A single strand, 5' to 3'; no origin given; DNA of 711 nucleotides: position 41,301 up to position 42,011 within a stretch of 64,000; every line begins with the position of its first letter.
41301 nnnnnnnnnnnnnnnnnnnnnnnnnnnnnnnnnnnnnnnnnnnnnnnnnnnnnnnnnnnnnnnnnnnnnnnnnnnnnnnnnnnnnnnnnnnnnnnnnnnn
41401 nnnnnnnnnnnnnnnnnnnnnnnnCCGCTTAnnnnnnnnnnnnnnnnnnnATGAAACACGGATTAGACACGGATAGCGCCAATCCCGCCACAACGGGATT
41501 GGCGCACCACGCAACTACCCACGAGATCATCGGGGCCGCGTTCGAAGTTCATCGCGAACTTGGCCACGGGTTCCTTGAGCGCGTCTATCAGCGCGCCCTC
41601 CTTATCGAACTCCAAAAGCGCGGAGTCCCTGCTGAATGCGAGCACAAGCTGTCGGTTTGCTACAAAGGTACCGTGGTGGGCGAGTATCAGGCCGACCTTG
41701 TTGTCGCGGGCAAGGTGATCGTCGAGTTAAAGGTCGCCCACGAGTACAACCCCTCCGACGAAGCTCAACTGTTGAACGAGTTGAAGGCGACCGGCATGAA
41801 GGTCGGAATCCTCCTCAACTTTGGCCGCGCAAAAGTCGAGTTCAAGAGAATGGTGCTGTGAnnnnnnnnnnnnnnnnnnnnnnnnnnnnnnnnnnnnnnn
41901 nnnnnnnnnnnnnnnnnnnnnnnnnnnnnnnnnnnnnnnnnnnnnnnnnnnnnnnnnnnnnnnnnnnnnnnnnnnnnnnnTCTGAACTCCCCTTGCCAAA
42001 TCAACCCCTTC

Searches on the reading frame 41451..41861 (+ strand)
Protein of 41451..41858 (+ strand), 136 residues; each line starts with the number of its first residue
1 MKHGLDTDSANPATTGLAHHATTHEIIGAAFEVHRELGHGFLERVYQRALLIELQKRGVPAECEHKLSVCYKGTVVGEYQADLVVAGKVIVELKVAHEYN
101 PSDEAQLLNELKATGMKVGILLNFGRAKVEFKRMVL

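Call 12: search_protein_families(library=pfam, proteins=[window:41493-41861:+])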
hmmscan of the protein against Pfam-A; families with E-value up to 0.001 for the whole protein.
window:41493-41861:+ (122 aa): 1 family
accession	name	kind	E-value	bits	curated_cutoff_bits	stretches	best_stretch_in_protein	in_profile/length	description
PF13366.12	PDDEXK_3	-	2.1e-39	134.9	22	1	8-120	3-117/117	PD-(D/E)XK nuclease superfamily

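Call 13: search_protein_families(library=ncbifam, proteins=[window:41493-41861:+])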
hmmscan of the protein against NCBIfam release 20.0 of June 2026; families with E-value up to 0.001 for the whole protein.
window:41493-41861:+ (122 aa): 1 family
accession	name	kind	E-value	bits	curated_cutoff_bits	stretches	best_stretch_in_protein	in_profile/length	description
TIGR04256.1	GxxExxY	subfamily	4.1e-42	143.2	35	1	8-121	2-116/116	GxxExxY protein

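Call 32: find_homologous_proteins(query=window:41451-41858:+, max_evalue=1e-10)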
Query window:41451-41858:+ (136 aa): 7957 proteins with E <= 1e-10 among 8000 candidates; the best 120 are listed.
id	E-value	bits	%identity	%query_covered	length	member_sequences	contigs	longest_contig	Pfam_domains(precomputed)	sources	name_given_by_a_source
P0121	1.4e-83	295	100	100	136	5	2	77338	PF13366.13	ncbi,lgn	-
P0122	5.3e-56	206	72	100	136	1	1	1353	PF13366.13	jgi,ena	jgi:GxxExxY protein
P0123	1.4e-55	205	72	99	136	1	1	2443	PF13366.13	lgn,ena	-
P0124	6.9e-55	202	69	100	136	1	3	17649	PF13366.13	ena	-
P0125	8.5e-55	202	72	99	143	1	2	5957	PF13366.13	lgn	-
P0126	1.1e-53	199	71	100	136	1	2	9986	PF13366.13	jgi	jgi:GxxExxY protein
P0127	1.9e-53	198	72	100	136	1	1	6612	PF13366.13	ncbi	-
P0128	5.6e-53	196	69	100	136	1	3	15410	PF13366.13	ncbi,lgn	-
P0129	1.9e-52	195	71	100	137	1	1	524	PF13366.13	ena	-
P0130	3.2e-52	194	67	100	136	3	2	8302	PF13366.13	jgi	jgi:GxxExxY protein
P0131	2.5e-51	191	67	99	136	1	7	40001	PF13366.13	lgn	-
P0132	2.8e-51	191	69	100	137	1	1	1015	PF13366.13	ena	-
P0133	8.4e-51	189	68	100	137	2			PF13366.13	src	-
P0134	1.0e-50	189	69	100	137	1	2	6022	PF13366.13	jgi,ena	jgi:GxxExxY protein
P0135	2.3e-50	188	65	100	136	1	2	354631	PF13366.13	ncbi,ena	-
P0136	2.9e-50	187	66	100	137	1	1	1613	PF13366.13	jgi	jgi:GxxExxY protein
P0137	3.1e-50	187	67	100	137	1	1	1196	PF13366.13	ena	-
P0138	3.8e-50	187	70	100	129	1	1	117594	PF13366.13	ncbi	-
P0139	4.2e-50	187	65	100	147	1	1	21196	PF13366.13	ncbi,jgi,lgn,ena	-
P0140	4.4e-50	187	66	100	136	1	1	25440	PF13366.13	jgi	jgi:GxxExxY protein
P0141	9.5e-50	186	68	100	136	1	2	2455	PF13366.13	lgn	-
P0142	9.6e-50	186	68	100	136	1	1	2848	PF13366.13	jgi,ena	jgi:GxxExxY protein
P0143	1.3e-49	185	69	98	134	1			PF13366.13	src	-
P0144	3.0e-49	184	65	100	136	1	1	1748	PF13366.13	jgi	-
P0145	3.2e-49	184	66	100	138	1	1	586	PF13366.13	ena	-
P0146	3.4e-49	184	65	100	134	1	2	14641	PF13366.13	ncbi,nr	ncbi:MAG: GxxExxY protein [Verrucomicrobiota bacterium]|nr:GxxExxY protein [Verrucomicrobiota bacter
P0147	3.7e-49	184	66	100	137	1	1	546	PF13366.13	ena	-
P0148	6.4e-49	183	66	100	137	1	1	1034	PF13366.13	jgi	jgi:GxxExxY protein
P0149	6.6e-49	183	68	100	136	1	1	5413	PF13366.13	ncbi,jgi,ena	jgi:GxxExxY protein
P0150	7.1e-49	183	66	100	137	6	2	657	PF13366.13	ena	-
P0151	8.2e-49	183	64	100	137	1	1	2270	PF13366.13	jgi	jgi:GxxExxY protein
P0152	8.5e-49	183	64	100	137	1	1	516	PF13366.13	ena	-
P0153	9.7e-49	183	65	100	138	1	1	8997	PF13366.13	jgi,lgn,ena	-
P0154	1.1e-48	182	64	100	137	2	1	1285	PF13366.13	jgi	jgi:GxxExxY protein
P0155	1.2e-48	182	66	100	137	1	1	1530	PF13366.13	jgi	jgi:GxxExxY protein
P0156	1.2e-48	182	66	98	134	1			PF13366.13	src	-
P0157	1.3e-48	182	73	88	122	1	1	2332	PF13366.13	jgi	jgi:GxxExxY protein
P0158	1.3e-48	182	66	100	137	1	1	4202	PF13366.13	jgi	jgi:GxxExxY protein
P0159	2.2e-48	181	66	100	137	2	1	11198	PF13366.13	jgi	jgi:GxxExxY protein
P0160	2.3e-48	181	67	100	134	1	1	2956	PF13366.13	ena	-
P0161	2.4e-48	181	71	89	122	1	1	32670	PF13366.13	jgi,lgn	-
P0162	3.7e-48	181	71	89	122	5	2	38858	PF13366.13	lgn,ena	-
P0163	3.7e-48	181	70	90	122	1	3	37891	PF13366.13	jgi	-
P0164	4.4e-48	180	66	100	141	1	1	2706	PF13366.13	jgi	-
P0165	6.1e-48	180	65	100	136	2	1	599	PF13366.13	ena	-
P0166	9.5e-48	179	63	100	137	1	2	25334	PF13366.13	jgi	jgi:GxxExxY protein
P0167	2.7e-47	178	68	88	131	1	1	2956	PF13366.13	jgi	-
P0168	2.9e-47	178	64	100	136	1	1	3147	PF13366.13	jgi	jgi:GxxExxY protein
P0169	4.1e-47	177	64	99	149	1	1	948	PF13366.13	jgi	jgi:GxxExxY protein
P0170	5.0e-47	177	68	88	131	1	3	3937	PF13366.13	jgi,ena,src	-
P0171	5.3e-47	177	70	89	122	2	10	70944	PF13366.13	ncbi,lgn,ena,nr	ncbi:MAG: GxxExxY protein [Planctomycetes bacterium]|nr:GxxExxY protein [Planctomycetota bacterium] 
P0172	5.6e-47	177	64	100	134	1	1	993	PF13366.13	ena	-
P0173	5.7e-47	177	65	100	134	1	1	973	PF13366.13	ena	-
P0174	9.7e-47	176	69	88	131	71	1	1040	PF13366.13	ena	-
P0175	1.2e-46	176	71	87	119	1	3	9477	PF13366.13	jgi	-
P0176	1.6e-46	175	68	88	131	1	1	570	PF13366.13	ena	-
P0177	1.6e-46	175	63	100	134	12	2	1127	PF13366.13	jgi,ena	jgi:GxxExxY protein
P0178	1.7e-46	175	64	100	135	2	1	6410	PF13366.13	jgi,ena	-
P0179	1.8e-46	175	71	88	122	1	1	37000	PF13366.13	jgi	jgi:GxxExxY protein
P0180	1.9e-46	175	62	100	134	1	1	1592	PF13366.13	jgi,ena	jgi:GxxExxY protein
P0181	2.2e-46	175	64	100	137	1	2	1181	PF13366.13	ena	-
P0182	2.3e-46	175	71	88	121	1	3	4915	PF13366.13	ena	-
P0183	2.4e-46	175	62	100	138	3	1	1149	PF13366.13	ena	-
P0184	3.2e-46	174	69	89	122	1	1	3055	PF13366.13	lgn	-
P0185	3.6e-46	174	68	92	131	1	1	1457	PF13366.13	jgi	jgi:GxxExxY protein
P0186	3.8e-46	174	73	84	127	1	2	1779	PF13366.13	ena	-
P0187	3.8e-46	174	65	100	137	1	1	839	PF13366.13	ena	-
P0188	3.9e-46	174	66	97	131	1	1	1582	PF13366.13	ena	-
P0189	4.1e-46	174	69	88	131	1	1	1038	PF13366.13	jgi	jgi:GxxExxY protein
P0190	4.2e-46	174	70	88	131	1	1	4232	PF13366.13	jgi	jgi:GxxExxY protein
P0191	4.3e-46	174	64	100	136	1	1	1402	PF13366.13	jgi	jgi:GxxExxY protein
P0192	5.0e-46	174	68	89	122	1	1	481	PF13366.13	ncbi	-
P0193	5.3e-46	174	71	85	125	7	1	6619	PF13366.13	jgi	jgi:GxxExxY protein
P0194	5.4e-46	174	65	100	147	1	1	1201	PF13366.13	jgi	jgi:GxxExxY protein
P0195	5.6e-46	174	69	88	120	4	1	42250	PF13366.13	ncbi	ncbi:MAG: GxxExxY protein [Verrucomicrobiia bacterium]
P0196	5.6e-46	174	70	87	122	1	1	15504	PF13366.13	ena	-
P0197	6.5e-46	173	66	94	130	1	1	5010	PF13366.13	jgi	jgi:GxxExxY protein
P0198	6.7e-46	173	62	100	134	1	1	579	PF13366.13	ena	-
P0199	6.7e-46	173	65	97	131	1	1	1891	PF13366.13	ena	-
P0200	7.5e-46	173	63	100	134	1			PF13366.13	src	-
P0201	7.8e-46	173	71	88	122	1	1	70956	PF13366.13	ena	-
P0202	8.3e-46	173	69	88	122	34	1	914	PF13366.13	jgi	jgi:GxxExxY protein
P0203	9.1e-46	173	68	90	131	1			PF13366.13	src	-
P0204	9.1e-46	173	69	90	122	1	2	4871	PF13366.13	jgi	-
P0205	9.2e-46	173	64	97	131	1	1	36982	PF13366.13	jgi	jgi:GxxExxY protein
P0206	9.6e-46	173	66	92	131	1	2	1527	PF13366.13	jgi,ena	-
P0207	9.8e-46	173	69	89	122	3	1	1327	PF13366.13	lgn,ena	-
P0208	9.8e-46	173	69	88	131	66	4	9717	PF13366.13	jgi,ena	-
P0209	1.0e-45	173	70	88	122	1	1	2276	PF13366.13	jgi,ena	-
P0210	1.0e-45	173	69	87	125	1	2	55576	PF13366.13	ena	-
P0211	1.0e-45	173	66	92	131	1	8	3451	PF13366.13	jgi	jgi:GxxExxY protein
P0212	1.1e-45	173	71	87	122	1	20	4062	PF13366.13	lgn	-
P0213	1.1e-45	173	69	87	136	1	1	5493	PF13366.13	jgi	jgi:GxxExxY protein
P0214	1.2e-45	173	67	89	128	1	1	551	PF13366.13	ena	-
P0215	1.3e-45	172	65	97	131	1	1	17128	PF13366.13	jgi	jgi:GxxExxY protein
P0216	1.4e-45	172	64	99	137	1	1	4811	PF13366.13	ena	-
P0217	1.4e-45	172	62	100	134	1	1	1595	PF13366.13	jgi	jgi:GxxExxY protein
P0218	1.4e-45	172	63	97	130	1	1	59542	PF13366.13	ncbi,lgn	-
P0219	1.5e-45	172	69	88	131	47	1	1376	PF13366.13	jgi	jgi:GxxExxY protein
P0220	1.6e-45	172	62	97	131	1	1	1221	PF13366.13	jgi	-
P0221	1.8e-45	172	65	100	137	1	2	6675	PF13366.13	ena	-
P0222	1.8e-45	172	68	88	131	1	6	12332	PF13366.13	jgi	jgi:GxxExxY protein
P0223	1.8e-45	172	69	88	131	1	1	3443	PF13366.13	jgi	jgi:GxxExxY protein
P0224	1.8e-45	172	64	97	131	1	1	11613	PF13366.13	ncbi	-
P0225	1.9e-45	172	68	88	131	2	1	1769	PF13366.13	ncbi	-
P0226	2.0e-45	172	67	90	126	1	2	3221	PF13366.13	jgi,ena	-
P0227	2.1e-45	172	62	100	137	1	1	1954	PF13366.13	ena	-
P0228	2.1e-45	172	66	93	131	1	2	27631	PF13366.13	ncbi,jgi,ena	-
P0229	2.1e-45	172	68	88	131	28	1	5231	PF13366.13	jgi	jgi:GxxExxY protein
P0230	2.1e-45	172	66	93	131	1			PF13366.13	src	-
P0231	2.2e-45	172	69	88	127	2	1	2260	PF13366.13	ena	-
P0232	2.2e-45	172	68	88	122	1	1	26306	PF13366.13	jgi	-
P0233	2.3e-45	172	64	97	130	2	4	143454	PF13366.13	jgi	jgi:GxxExxY protein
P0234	2.3e-45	172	64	100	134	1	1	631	PF13366.13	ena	-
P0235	2.4e-45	172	64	97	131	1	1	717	PF13366.13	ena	-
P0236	2.6e-45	171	69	88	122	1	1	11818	PF13366.13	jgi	jgi:GxxExxY protein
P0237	2.6e-45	171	63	97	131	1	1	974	PF13366.13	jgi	jgi:GxxExxY protein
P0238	2.6e-45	171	68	89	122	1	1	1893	PF13366.13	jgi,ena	-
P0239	2.7e-45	171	65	100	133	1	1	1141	PF13366.13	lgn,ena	-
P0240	2.7e-45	171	62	100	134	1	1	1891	PF13366.13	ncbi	-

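Call 52: find_encoding_contigs(protein=P0121, flank=10000, max_places=3)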
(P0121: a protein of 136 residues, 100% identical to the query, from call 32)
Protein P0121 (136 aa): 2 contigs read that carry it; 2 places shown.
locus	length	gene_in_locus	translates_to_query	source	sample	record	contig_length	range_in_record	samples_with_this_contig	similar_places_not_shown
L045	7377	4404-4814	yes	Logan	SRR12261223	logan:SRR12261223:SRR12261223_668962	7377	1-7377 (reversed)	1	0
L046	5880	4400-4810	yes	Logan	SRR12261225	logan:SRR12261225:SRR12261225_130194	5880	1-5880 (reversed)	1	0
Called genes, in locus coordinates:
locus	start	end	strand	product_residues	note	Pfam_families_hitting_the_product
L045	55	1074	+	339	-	PF20244:DUF6599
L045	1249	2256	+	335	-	PF04015:DUF362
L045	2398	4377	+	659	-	PF12801:Fer4_5, PF00037:Fer4 (faint), PF12837:Fer4_6 (faint), PF12838:Fer4_7 (faint), PF13183:Fer4_8 (faint), PF13484:Fer4_16 (faint), PF14697:Fer4_21 (faint), PF12797:Fer4_2 (weak), +2 more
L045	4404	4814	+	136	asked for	PF13366:PDDEXK_3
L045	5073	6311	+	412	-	PF00248:Aldo_ket_red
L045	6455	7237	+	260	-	PF12146:Hydrolase_4, PF00561:Abhydrolase_1, PF12697:Abhydrolase_6 (weak), PF20408:Abhydrolase_11 (weak)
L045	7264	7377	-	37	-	?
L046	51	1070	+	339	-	PF20244:DUF6599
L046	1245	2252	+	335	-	PF04015:DUF362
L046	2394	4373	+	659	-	PF12801:Fer4_5, PF00037:Fer4 (faint), PF12837:Fer4_6 (faint), PF12838:Fer4_7 (faint), PF13183:Fer4_8 (faint), PF13484:Fer4_16 (faint), PF14697:Fer4_21 (faint), PF12797:Fer4_2 (weak), +2 more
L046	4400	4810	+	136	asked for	PF13366:PDDEXK_3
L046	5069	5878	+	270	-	?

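Call 57: find_related_loci(query=A3, collection=metagenome_contigs, flank=1500)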
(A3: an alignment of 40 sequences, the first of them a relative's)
Query A3 (136 aa) in metagenome_contigs; peptide patterns used: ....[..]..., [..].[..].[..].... (x = any residue, [..] = any of these).
600 stretches matched a pattern (row limit reached: there are more); 549 encode a relative of the query (tblastn E <= 1e-3); the best 80 are kept; 80 distinct loci.
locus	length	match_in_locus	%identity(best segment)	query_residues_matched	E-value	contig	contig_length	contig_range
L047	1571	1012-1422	62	1-136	4e-55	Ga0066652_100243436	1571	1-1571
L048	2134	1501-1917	62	3-136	7e-53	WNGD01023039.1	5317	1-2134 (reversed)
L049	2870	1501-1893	63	1-136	1e-52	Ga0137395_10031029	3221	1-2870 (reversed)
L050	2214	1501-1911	63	1-136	2e-52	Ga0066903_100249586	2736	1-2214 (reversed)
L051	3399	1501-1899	64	2-136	2e-52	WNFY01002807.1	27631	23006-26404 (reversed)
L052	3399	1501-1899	64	2-136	4e-52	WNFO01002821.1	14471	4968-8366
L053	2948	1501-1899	63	2-136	3e-51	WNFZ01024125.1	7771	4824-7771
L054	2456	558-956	63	2-136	5e-51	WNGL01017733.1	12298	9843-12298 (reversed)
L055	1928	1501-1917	60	3-136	9e-51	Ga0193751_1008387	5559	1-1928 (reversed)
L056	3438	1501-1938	59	1-135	9e-51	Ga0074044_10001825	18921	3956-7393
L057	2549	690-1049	65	17-136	1e-50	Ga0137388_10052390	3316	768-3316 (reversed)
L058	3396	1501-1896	64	1-136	7e-51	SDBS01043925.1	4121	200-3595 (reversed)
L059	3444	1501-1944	58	1-135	1e-50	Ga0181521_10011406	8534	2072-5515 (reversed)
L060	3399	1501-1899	62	2-136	2e-50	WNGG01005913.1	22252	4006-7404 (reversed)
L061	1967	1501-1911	60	1-136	1e-50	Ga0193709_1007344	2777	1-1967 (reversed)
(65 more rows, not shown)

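Call 59: search_solved_structures(query=A3, max_evalue=1)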
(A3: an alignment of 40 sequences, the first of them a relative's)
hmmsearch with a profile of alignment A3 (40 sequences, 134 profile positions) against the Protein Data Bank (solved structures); distinct sequences matched with E-value up to 1: 0.

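Call 60: search_protein_families(library=padloc, proteins=[window:41451-41858:+], max_evalue=0.1)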
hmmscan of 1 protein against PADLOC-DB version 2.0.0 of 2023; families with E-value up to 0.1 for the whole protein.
window:41451-41858:+ (136 aa): 0 families

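Call 61: search_protein_families(library=phrogs, proteins=[window:41451-41858:+], max_evalue=0.01)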
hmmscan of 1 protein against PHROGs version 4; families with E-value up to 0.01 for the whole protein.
window:41451-41858:+ (136 aa): 0 families

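Call 72: predict_structure(alignment_id=A3)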
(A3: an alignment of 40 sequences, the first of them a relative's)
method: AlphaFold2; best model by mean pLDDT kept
length: 136 residues; sequences in the alignment: 40
mean_pLDDT: 87.0   pTM: 0.77
mean pLDDT of the five models: 87.0, 86.3, 85.6, 83.7, 73.9
residues with pLDDT >= 90: 105; 70-90: 13; 50-70: 2; < 50: 16
segments of 3 or more residues with pLDDT < 50: 1-16
pLDDT, mean of each block of 10 residues (from residue 1): 38 54 95 95 96 97 91 90 94 95 93 93 96 93
secondary structure, 60 per line:
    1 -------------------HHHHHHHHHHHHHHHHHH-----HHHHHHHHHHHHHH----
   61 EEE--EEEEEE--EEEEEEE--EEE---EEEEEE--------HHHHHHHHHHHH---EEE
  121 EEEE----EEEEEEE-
elements in order: H20-37 H43-56 E61-63 E66-71 E74-80 E83-85 E89-94 H103-114 E118-124 E129-135

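Call 75: fold_search(model_id=the predicted structure, library=pdb)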
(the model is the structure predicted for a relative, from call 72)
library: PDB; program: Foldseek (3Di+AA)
matches with E <= 10: 747; with E <= 0.001: 3
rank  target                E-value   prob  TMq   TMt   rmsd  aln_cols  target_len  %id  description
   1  4ic1_B                2.0e-04  1.00  0.45  0.31  11.4       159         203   16  Crystal structure of SSO0001 (released 2013-01-16)
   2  4ic1_G                5.3e-04  1.00  0.50  0.35   4.6       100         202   18  Crystal structure of SSO0001 (released 2013-01-16)
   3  4ic1_D                7.9e-04  1.00  0.46  0.31  11.7       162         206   16  Crystal structure of SSO0001 (released 2013-01-16)
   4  4ic1_A                1.0e-03  1.00  0.52  0.37   3.6        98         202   17  Crystal structure of SSO0001 (released 2013-01-16)
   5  3syy                  1.7e-03  0.98  0.38  0.28  14.1       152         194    9  Crystal Structure of an alkaline exonuclease (LHK-Exo) from Laribacter hongkongensis (released 2012-02-15)
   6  3sz4                  5.6e-03  0.98  0.45  0.33  13.2       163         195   10  Crystal Structure of LHK-Exo in complex with dAMP (released 2012-02-15)
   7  2eo0_B                7.8e-03  0.99  0.42  0.45   4.4        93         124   16  Crystal Structure of Holliday Junction Resolvase ST1444 (released 2007-10-02)
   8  5zyv_A                7.8e-03  0.90  0.41  0.30  15.5       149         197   11  Crystal structure of human MGME1 with single strand DNA2 and Ca2+ (released 2018-09-19)
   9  5zyu_A                1.7e-02  0.91  0.43  0.29  11.2       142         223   12  The crystal structure of humanMGME1 with single strand DNA2 (released 2018-09-19)
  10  6m9k_B                1.9e-02  0.99  0.48  0.31   4.4       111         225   12  Crystal structure of lambda exonuclease in complex with the Red beta C-terminal domain (released 2019-01-02)
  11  2zyz_C                2.7e-02  0.60  0.30  0.39   8.1        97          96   14  Pyrobaculum aerophilum splicing endonuclease (released 2009-06-23)
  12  6ppj_A                3.3e-02  0.82  0.38  0.08   5.7       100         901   20  Cryo-EM structure of AdnA(D934A)-AdnB(D1014A) in complex with AMPPNP (released 2019-11-20)
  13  3p1z_D                3.7e-02  0.94  0.42  0.32   3.4       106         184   12  Crystal structure of the Aperopyrum pernix RNA splicing endonuclease (released 2011-08-10)
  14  9iab_A                4.0e-02  0.38  0.30  0.19  10.0       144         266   14  Structure of the Argonaute-associated Cas4 family protein 1 (ACE1) from Chroococcidiopsis thermalis (CtACE1) (released 2025-04-23)
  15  3k93                  4.6e-02  0.69  0.39  0.26  13.4       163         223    8  Crystal structure of phage related exonuclease (YP_719632.1) from HAEMOPHILUS SOMNUS 129PT at 2.15 A resolution (released 2009-11-03)
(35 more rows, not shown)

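Call 90: find_related_loci(query=A3, collection=viral_contigs, flank=1500)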
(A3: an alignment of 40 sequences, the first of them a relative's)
Query A3 (136 aa) in viral_contigs; peptide patterns used: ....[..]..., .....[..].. (x = any residue, [..] = any of these).
37 stretches matched a pattern; 6 encode a relative of the query (tblastn E <= 1e-3); 6 distinct loci.
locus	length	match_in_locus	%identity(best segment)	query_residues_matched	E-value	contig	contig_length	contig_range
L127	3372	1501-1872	69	13-136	4e-52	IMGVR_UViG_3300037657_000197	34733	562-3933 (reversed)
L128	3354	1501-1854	49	19-135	2e-33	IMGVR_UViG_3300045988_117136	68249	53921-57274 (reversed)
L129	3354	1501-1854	49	19-135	2e-33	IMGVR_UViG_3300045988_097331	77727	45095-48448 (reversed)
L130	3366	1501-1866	49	15-135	1e-32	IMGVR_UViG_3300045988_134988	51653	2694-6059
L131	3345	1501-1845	50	11-124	3e-31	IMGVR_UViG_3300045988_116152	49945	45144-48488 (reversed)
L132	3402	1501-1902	41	3-135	6e-30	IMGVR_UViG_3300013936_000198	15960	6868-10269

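Call 95: search_dna_similar(query=window:41499-41858:+, collection=plasmids, mode=protein, max_rows=40, rows=spread, max_evalue=1e-8)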
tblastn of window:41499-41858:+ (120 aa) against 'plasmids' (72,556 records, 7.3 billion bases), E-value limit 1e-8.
Records with a match: 8; places in all: 10; records where one place covers at least 80% of the query: 8.
Best place of each record, by identity: <60% 8.
By first word of the organism name: Fusobacteria 1; Treponema 1; Gemmatirosa 1; Persicobacter 1; Bernardetia 1; Bacteroides 1; Prevotella 1; Sphingomonas 1.
By predicted mobility (MOB-suite, as given by PLSDB): non-mobilizable 8.
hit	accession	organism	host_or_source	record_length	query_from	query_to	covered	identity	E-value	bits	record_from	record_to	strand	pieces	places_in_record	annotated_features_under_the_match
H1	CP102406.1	Fusobacteria bacterium ZRK30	pure culture,cold seep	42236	1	120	100%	45.0%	6e-25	104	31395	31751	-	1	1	GxxExxY protein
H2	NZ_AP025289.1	Treponema saccharophilum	-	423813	1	118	98%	42.0%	3e-20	91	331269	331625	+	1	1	GxxExxY protein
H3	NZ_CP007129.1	Gemmatirosa kalamazoonensis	-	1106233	7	109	86%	47.6%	2e-22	97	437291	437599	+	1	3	record has no annotation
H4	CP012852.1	Persicobacter sp. JZB09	cell culture,soil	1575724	1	118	98%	39.8%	3e-21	94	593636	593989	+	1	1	none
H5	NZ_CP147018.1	Bernardetia sp. Wsw4-3y2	Red alga,Red algae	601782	1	109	91%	37.8%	3e-13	71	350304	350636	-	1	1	GxxExxY protein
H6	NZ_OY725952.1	Bacteroides finegoldii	-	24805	7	108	85%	39.8%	2e-15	78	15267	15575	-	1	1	GxxExxY protein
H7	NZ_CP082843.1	Prevotella nigrescens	-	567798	9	109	84%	37.3%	3e-12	69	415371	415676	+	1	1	GxxExxY protein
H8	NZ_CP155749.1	Sphingomonas parapaucimobilis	Chinese cabbage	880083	9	119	93%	31.6%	8e-10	62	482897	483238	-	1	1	GxxExxY protein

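Call 96: get_annotated_region(hit=H1, flank=350)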
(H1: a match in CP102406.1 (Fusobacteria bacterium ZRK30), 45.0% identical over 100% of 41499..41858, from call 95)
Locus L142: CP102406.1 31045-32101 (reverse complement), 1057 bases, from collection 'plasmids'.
description: Fusobacteria bacterium ZRK30 plasmid pZRK30-1, complete sequence
organism: Fusobacteria bacterium ZRK30 (NCBI taxid 2970471)
taxonomy: Bacteria; Fusobacteriota; ; ; ; ; Fusobacteria bacterium ZRK30
host: -; source: pure culture,cold seep; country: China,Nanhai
typing (MOB-suite, as given by PLSDB): non-mobilizable
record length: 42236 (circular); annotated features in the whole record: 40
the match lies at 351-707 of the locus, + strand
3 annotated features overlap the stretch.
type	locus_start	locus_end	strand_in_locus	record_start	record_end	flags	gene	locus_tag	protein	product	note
CDS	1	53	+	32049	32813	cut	-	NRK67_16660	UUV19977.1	ATP-binding protein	-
CDS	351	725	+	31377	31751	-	-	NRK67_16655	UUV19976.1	GxxExxY protein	-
CDS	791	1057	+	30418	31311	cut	-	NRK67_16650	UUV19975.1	metal-dependent hydrolase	-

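Call 97: get_annotated_region(hit=H2, flank=350)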
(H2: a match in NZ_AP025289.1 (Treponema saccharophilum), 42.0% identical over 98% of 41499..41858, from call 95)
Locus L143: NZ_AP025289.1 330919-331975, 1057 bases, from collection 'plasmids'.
description: Treponema saccharophilum strain JCM 32279 plasmid pTS1, complete sequence
organism: Treponema saccharophilum (NCBI taxid 165)
taxonomy: Bacteria; Spirochaetota; Spirochaetia; Spirochaetales; Treponemataceae; Treponema; Treponema saccharophilum
host: -; source: -; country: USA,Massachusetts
typing (MOB-suite, as given by PLSDB): non-mobilizable
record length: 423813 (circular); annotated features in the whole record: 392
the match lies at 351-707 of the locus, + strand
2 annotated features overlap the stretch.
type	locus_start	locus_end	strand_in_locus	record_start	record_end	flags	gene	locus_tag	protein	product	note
CDS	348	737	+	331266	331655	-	-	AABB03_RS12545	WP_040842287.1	GxxExxY protein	-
CDS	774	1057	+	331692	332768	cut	-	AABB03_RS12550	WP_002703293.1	Fic family protein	-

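Call 98: get_annotated_region(hit=H3, flank=350)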
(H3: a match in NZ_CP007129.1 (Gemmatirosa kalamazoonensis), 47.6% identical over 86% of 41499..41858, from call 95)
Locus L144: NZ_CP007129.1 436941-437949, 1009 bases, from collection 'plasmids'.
description: Gemmatirosa kalamazoonensis strain KBS708 plasmid 1, complete sequence
organism: Gemmatirosa kalamazoonensis (NCBI taxid 861299)
taxonomy: Bacteria; Gemmatimonadota; Gemmatimonadia; Gemmatimonadales; Gemmatimonadaceae; Gemmatirosa; Gemmatirosa kalamazoonensis
host: -; source: -; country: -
typing (MOB-suite, as given by PLSDB): non-mobilizable
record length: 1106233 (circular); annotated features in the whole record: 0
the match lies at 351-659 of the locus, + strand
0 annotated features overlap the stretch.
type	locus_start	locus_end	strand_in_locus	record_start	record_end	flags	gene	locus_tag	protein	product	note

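Call 99: get_annotated_region(hit=H4, flank=350)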
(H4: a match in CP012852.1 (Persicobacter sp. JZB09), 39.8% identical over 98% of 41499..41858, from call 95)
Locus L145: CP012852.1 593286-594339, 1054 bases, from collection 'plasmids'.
description: Persicobacter sp. JZB09 plasmid JZB09-Plasmid1, complete sequence
organism: Persicobacter sp. JZB09 (NCBI taxid 1085624)
taxonomy: Bacteria; Bacteroidota; Cytophagia; Cytophagales; Persicobacteraceae; Persicobacter; Persicobacter sp. JZB09
host: -; source: cell culture,soil; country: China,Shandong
typing (MOB-suite, as given by PLSDB): non-mobilizable
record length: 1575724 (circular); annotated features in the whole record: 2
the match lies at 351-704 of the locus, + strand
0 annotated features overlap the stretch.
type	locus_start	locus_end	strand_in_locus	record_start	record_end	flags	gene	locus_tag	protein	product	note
